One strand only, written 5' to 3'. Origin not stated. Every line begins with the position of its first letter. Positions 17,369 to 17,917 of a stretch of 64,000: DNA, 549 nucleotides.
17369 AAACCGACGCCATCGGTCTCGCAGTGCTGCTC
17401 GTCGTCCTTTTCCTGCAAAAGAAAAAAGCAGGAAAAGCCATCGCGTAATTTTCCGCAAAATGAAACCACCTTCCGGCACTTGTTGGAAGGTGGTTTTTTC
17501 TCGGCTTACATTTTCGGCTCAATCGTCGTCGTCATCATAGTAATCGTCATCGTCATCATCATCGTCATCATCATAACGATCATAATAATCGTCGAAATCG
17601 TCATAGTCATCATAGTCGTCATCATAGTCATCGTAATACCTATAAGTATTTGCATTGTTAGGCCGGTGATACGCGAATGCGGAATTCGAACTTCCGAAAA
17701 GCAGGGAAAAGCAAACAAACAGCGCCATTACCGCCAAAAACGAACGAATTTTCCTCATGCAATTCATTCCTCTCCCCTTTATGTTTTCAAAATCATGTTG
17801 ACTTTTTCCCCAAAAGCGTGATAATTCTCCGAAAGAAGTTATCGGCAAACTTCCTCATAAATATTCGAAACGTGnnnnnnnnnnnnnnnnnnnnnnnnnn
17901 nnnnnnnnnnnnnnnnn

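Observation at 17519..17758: Secreted, extremely Asp/Tyr-rich peptide encoded by a trinucleotide-repeat tract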

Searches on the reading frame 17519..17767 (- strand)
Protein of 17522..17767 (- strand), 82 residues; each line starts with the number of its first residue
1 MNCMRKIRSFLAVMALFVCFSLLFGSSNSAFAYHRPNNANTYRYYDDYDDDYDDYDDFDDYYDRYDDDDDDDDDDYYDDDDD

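Call 8: search_protein_families(library=pfam, proteins=[window:17519-17758:-], max_evalue=0.01)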
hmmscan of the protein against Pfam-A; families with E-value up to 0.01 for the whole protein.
window:17519-17758:- (79 aa): 0 families

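Call 9: find_encoding_contigs(protein=window:17522-17758:-, flank=8000)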
Protein seq(79 aa) (79 aa): no gene with exactly this product is on record in the collection.

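Call 10: find_encoding_contigs(protein=window:17522-17767:-, flank=8000)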
Protein seq(82 aa) (82 aa): no gene with exactly this product is on record in the collection.
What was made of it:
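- Tried and rejected: Exact-sequence look-ups of the 79-aa and 82-aa products found nothing (calls 9, 10).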

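Call 13: find_homologous_proteins(query=window:17522-17758:-, max_evalue=0.01)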
Query seq(79 aa) (79 aa): 1 proteins with E <= 0.01 among 113 candidates.
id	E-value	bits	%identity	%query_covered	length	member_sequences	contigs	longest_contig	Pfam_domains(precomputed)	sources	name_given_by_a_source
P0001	7.5e-31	124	89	56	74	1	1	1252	-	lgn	-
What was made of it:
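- Tried and rejected: The first word-indexed protein search returned only one strain variant (call 13).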

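Call 31: search_protein_representatives(protein=window:17522-17758:-)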
Query: 79 residues. Proteins with E-value up to 0.001 (for the whole library): 6; up to 1e-10: 2; up to 1e-30: 1. The best 6 are listed.
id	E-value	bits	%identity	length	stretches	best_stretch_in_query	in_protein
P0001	2.4e-31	123.5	92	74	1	1-78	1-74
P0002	4.1e-17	78.0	57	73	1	1-70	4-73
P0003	4.3e-05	39.7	45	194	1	9-76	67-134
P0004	4.8e-04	36.3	54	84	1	2-78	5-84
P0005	8.3e-04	35.6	42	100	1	4-76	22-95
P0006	9.5e-04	35.4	44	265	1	10-76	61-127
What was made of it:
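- Homologues were found by exhaustive phmmer: P0002 at E = 4e-17, and P0004 and P0005 at about 5e-4 to 8e-4 against 1.8e9 proteins (call 31).
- Tried and rejected: The exhaustive phmmer search was needed to find relatives (call 31).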

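Call 34: find_encoding_contigs(protein=P0002, flank=8000)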
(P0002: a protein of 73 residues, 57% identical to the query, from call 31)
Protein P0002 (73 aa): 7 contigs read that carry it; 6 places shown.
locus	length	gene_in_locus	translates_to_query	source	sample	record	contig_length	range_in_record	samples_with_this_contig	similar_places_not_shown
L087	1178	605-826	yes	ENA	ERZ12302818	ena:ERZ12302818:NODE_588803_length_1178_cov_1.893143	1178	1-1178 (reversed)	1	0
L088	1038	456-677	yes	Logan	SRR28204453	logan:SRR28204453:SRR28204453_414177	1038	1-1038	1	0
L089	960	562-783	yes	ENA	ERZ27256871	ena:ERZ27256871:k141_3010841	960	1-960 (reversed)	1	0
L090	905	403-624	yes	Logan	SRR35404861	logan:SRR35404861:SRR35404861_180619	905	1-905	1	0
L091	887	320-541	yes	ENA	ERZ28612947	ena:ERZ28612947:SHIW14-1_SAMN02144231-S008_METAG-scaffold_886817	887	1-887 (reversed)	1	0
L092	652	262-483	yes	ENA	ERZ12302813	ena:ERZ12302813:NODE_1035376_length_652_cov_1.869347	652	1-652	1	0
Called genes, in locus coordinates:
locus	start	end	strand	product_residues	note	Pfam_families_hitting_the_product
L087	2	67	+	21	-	?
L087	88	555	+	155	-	PF00072:Response_reg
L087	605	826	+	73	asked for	-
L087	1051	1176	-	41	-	?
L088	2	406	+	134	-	?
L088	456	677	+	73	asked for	-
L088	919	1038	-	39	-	?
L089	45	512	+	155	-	PF00072:Response_reg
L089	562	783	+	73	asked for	-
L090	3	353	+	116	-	?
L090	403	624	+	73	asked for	-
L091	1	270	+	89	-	?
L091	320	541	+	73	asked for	-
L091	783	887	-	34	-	?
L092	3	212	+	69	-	?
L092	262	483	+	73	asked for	-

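Call 35: find_encoding_contigs(protein=P0004, flank=8000)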
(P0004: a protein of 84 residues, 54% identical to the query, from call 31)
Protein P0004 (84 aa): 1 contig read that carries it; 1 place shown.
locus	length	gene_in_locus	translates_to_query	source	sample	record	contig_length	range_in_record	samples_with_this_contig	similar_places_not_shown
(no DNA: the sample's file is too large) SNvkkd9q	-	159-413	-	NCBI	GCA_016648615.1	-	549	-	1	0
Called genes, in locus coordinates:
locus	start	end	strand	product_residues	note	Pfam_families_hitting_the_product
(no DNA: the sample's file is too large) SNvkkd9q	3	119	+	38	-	?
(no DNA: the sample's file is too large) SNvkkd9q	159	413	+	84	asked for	-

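Call 37: find_encoding_contigs(protein=P0005, flank=8000)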
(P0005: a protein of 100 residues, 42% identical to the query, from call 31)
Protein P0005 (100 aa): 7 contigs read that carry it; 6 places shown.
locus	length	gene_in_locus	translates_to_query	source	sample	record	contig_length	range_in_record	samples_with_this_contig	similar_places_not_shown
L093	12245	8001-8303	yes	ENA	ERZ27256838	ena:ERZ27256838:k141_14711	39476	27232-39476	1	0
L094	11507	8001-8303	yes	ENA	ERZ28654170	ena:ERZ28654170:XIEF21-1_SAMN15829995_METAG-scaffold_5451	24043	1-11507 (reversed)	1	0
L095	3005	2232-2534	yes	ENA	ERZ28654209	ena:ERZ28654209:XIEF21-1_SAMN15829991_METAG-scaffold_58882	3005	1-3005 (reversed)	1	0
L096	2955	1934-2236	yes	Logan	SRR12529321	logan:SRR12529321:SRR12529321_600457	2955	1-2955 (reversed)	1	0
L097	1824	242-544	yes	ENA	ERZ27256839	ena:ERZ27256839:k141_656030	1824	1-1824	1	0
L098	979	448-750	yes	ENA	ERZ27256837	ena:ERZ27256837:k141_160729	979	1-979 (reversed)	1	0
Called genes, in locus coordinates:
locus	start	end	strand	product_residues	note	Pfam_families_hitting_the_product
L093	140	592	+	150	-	-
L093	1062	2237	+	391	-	PF00149:Metallophos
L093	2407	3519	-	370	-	PF10518:TAT_signal (weak), PF04015:DUF362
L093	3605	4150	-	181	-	PF02525:Flavodoxin_2, PF03358:FMN_red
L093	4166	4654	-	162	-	PF18050:Cyclophil_like2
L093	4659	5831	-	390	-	PF07690:MFS_1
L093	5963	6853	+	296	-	PF00126:HTH_1, PF03466:LysR_substrate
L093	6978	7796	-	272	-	-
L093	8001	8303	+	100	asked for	-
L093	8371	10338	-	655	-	PF06808:DctM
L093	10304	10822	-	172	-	PF08905:DUF1850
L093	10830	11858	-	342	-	PF16868:NMT1_3, PF12974:Phosphonate-bd, PF09084:NMT1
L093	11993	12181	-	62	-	-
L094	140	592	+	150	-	-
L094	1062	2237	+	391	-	PF00149:Metallophos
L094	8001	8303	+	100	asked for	-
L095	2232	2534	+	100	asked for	-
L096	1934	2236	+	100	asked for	-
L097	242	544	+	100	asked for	-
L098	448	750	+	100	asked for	-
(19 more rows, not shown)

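Call 38: find_encoding_contigs(protein=P0003, flank=6000, max_places=3)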
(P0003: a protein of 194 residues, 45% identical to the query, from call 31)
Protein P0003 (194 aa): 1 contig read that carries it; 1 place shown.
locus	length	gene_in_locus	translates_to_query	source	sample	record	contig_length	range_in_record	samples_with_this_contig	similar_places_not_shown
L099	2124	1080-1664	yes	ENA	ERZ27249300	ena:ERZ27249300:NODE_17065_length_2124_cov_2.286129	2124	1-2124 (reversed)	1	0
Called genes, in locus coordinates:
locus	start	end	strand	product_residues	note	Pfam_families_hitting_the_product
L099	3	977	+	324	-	?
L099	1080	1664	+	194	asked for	PF13240:Zn_Ribbon_1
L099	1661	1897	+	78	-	-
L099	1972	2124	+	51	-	?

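Call 39: find_homologous_proteins(query=A2, max_evalue=1)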
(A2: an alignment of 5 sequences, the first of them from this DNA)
Query A2 (5 sequences) (82 aa, profile of the alignment): 15 proteins with E <= 1 among 8000 candidates.
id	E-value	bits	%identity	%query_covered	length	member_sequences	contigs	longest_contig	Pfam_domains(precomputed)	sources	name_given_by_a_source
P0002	4.6e-31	125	52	61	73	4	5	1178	-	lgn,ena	-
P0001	8.5e-28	114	89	54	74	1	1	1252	-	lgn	-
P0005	9.8e-28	114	33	52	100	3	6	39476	-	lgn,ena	-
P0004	6.6e-25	105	38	61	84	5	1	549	-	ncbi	-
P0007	3.0e-24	103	40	71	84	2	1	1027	-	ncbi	-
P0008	7.7e-10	57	28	96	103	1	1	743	-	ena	-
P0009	4.6e-5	41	41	39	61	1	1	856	-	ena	-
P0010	6.0e-4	38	28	83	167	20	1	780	PF13240.12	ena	-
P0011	1.4e-1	30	40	12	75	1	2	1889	-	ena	-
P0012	1.4e-1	30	-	-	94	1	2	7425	-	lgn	-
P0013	4.3e-1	28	-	-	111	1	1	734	-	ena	-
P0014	6.0e-1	28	-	-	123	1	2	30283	-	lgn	-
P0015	6.5e-1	28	-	-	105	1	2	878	-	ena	-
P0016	7.0e-1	28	-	-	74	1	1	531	-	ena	-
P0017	7.3e-1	28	-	-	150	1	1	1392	-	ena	-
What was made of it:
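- A profile search gave E = 1e-24 to 1e-31 (call 39).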

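Call 42: find_encoding_contigs(protein=P0016, flank=5000)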
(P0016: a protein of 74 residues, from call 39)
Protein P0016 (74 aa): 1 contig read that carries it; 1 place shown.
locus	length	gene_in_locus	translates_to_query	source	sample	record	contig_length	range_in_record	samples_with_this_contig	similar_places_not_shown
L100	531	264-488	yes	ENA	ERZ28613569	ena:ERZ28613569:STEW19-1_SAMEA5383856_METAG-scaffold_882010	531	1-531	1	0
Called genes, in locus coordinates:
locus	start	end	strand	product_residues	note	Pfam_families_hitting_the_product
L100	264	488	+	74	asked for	-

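Call 43: find_encoding_contigs(protein=P0010, flank=5000)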
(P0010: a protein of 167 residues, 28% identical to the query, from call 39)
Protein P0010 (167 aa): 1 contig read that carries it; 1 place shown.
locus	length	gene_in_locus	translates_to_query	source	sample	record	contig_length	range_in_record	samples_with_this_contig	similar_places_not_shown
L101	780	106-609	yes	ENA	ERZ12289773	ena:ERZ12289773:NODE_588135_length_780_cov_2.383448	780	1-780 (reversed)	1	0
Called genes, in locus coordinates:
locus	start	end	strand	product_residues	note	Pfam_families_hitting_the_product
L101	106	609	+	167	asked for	PF13240:Zn_Ribbon_1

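Call 44: find_encoding_contigs(protein=P0007, flank=5000)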
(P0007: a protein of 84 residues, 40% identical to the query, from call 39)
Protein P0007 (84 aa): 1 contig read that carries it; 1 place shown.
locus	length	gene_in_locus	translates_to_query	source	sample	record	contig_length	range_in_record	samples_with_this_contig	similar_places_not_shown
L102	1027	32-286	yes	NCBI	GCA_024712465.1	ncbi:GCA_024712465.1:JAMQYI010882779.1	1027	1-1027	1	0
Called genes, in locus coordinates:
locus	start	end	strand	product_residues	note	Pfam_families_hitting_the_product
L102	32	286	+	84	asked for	-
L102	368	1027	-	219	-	?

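Call 48: search_protein_families(library=ncbifam, proteins=[window:17522-17767:-, P0002, P0004, P0005, P0010, P0003, P0006], max_evalue=1)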
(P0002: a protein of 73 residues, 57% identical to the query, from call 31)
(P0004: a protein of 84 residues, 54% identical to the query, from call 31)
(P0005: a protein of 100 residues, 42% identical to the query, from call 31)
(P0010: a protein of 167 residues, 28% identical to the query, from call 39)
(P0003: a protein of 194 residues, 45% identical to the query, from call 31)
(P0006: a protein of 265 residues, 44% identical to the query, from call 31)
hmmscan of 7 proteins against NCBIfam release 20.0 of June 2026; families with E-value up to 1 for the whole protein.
seq(82 aa): 2 families
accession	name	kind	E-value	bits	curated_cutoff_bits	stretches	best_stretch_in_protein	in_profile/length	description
NF047888.1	ColdAdpAtcA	equivalog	0.11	12.3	200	1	37-80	138-176/178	cold adaptation protein AtcA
NF041742.1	WGxxGxxG_fam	subfamily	0.14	12.8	35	1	13-56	5-48/69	WGxxGxxG family protein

P0002 (73 aa): 0 families

P0004 (84 aa): 1 family
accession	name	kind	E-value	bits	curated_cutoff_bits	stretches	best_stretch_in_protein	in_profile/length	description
NF047888.1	ColdAdpAtcA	equivalog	0.0083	16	200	1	42-78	138-176/178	cold adaptation protein AtcA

P0005 (100 aa): 0 families

P0010 (167 aa): 3 families
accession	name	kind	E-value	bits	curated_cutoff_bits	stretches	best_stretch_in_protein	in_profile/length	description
NF045510.1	4Cys_prefix_kin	domain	0.02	15.1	24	0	11-21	13-23/26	4-Cys prefix domain-containing protein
NF052588.1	RnaseEMycob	equivalog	0.039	11.7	1400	1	110-166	831-888/945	ribonuclease E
NF003161.0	PRK04136.1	equivalog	0.09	12.3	54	1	3-27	17-41/49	50S ribosomal protein L40e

P0003 (194 aa): 3 families
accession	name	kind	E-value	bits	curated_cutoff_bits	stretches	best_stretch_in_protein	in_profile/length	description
NF045510.1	4Cys_prefix_kin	domain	0.00064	19.9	24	1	11-22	13-24/26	4-Cys prefix domain-containing protein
NF053815.1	teico_TcaA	equivalog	0.034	13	550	1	3-80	4-72/463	membrane-associated protein TcaA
NF006283.1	PRK08455.1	equivalog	0.3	10.7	187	1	52-90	10-48/182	flagellar basal body-associated protein FliL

P0006 (265 aa): 3 families
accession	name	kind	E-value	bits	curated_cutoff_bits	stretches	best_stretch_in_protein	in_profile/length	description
NF053815.1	teico_TcaA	equivalog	0.0013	17.6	550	1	3-73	4-72/463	membrane-associated protein TcaA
NF045510.1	4Cys_prefix_kin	domain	0.0015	18.8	24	1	11-22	13-24/26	4-Cys prefix domain-containing protein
NF008013.0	PRK10743.1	equivalog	0.37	10.9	212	1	200-238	29-67/137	small heat shock chaperone IbpA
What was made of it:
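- Closest known: Zinc-ribbon / TM / ectodomain membrane proteins of Firmicutes. Same: They hit the TcaA N-terminus weakly and below threshold (call 48).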

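Call 49: search_protein_families(library=pfam, proteins=[window:17522-17767:-, P0002, P0004, P0005, P0010, P0003, P0006], max_evalue=1)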
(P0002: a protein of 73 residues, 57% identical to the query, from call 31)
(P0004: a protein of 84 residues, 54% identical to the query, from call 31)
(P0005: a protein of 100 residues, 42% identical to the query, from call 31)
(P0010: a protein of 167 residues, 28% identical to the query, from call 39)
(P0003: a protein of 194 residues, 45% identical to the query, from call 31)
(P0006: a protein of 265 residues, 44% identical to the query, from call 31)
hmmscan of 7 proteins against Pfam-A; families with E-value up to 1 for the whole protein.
seq(82 aa): 0 families

P0002 (73 aa): 0 families

P0004 (84 aa): 2 families
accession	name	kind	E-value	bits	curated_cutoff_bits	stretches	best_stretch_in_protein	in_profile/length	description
PF02323.20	ELH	-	0.00071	19.5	20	1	14-79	9-81/255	Egg-laying hormone precursor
PF05984.18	Cytomega_UL20A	-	0.052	14.4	27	1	10-76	7-70/107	Cytomegalovirus UL20A protein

P0005 (100 aa): 0 families

P0010 (167 aa): 11 families
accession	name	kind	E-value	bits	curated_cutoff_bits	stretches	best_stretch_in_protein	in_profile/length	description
PF13240.11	Zn_Ribbon_1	-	2.7e-08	33.8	25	1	2-21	1-20/23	zinc-ribbon domain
PF12773.13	DZR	-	0.0025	18.4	27.3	1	3-21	27-45/45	Double zinc ribbon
PF13248.11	Zn_ribbon_3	-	0.014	15.3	27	1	2-22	4-24/26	zinc-ribbon domain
PF24460.1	DUF7575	-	0.036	13.9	28.5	1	3-22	6-25/28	Domain of unknown function (DUF7575)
PF17032.10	Zn_ribbon_15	-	0.054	14.7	28.9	1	2-21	54-73/73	zinc-ribbon family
PF18912.6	DZR_2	-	0.12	12.6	27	1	3-23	24-45/56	Double zinc ribbon domain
PF09889.16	DUF2116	-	0.19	12.1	26.8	1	3-22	6-26/59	Probable treble clef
PF09297.16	Zn_ribbon_NUD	-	0.27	11.4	24.8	1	12-21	1-10/32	NADH pyrophosphatase zinc ribbon domain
PF01155.25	HypA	-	0.38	11.2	28.9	1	2-31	72-103/112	Hydrogenase/urease nickel incorporation, metallochaperone, hypA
PF24463.1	DUF7577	-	0.44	10.6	28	1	2-22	4-24/27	Domain of unknown function (DUF7577)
PF08772.16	Zn_ribbon_NOB1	-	0.57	10.8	24.9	0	2-36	10-45/72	Nin one binding (NOB1) Zn-ribbon like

P0003 (194 aa): 13 families
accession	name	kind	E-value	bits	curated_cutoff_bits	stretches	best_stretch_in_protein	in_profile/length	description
PF13240.11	Zn_Ribbon_1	-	2.9e-09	36.9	25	1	2-22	1-21/23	zinc-ribbon domain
PF12773.13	DZR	-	5.2e-05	23.8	27.3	1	3-21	1-19/45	Double zinc ribbon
PF04202.18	Mfp-3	-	0.0017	19.2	22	1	66-115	6-55/71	Foot protein 3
PF13248.11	Zn_ribbon_3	-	0.0052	16.6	27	1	3-22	5-24/26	zinc-ribbon domain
PF14803.11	Zn_ribbon_Nudix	-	0.0083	16.5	25.6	0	2-10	2-10/34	Nudix N-terminal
PF01529.25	DHHC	-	0.012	16.1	28.7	1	2-25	7-30/133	DHHC palmitoyltransferase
PF18912.6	DZR_2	-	0.028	14.7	27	1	2-25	23-47/56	Double zinc ribbon domain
PF18439.7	zf_UBZ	-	0.031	14.4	25.6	0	2-14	4-16/32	Ubiquitin-Binding Zinc Finger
PF17032.10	Zn_ribbon_15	-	0.044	15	28.9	1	2-21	54-73/73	zinc-ribbon family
PF24460.1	DUF7575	-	0.054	13.3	28.5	1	3-21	6-24/28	Domain of unknown function (DUF7575)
PF09889.16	DUF2116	-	0.095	13.1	26.8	1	3-23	6-27/59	Probable treble clef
PF06679.17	DUF1180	-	0.27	12.1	27.7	1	32-76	71-118/167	Membrane protein FAM174-like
PF18870.6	HEPN_RES_NTD1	-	0.59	10.9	27.4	1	69-122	18-73/131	HEPN/RES N-terminal domain 1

P0006 (265 aa): 12 families
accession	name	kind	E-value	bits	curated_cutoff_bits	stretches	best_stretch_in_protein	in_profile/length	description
PF13240.11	Zn_Ribbon_1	-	4.3e-09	36.3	25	1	2-22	1-21/23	zinc-ribbon domain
PF12773.13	DZR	-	7.1e-05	23.3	27.3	1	3-21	1-19/45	Double zinc ribbon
PF13248.11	Zn_ribbon_3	-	0.0045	16.8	27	1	3-22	5-24/26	zinc-ribbon domain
PF18912.6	DZR_2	-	0.021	15.1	27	1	2-25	23-47/56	Double zinc ribbon domain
PF14803.11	Zn_ribbon_Nudix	-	0.033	14.5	25.6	0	2-10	2-10/34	Nudix N-terminal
PF24460.1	DUF7575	-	0.046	13.5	28.5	1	3-21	6-24/28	Domain of unknown function (DUF7575)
PF06749.17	DUF1218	-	0.049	14.5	25.3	1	44-85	26-67/95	Protein of unknown function (DUF1218)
PF17032.10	Zn_ribbon_15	-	0.053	14.8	28.9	1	2-21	54-73/73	zinc-ribbon family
PF18439.7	zf_UBZ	-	0.068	13.3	25.6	0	2-14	4-16/32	Ubiquitin-Binding Zinc Finger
PF05396.16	Phage_T7_Capsid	-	0.11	13.3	27.1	1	206-240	27-64/188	Phage T7 capsid assembly protein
PF09889.16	DUF2116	-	0.15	12.5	26.8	1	3-25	6-29/59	Probable treble clef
PF01529.25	DHHC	-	0.4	11.2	28.7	1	2-25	7-30/133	DHHC palmitoyltransferase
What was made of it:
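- On Selenomonadaceae zinc-ribbon / TM / acidic-tail family (unnamed): Pfam finds nothing in the window protein (calls 8, 49).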

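Call 51: find_encoding_contigs(protein=P0009, flank=3000)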
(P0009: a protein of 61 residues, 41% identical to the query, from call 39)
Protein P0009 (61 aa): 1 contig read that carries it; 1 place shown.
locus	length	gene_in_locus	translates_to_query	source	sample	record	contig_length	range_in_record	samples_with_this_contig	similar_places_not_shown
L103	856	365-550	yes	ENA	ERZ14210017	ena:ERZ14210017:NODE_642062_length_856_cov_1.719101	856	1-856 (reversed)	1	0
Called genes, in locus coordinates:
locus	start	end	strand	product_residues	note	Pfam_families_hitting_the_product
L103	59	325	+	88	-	PF00072:Response_reg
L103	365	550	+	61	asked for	-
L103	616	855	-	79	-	?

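Call 54: find_related_loci(query=A4, collection=metagenome_contigs, flank=6000)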
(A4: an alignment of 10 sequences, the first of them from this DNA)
Query A4 (82 aa) in metagenome_contigs; peptide patterns used: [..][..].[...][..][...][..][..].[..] (x = any residue, [..] = any of these).
280 stretches matched a pattern, but none encodes a relative of the query by tblastn (E <= 1e-3).
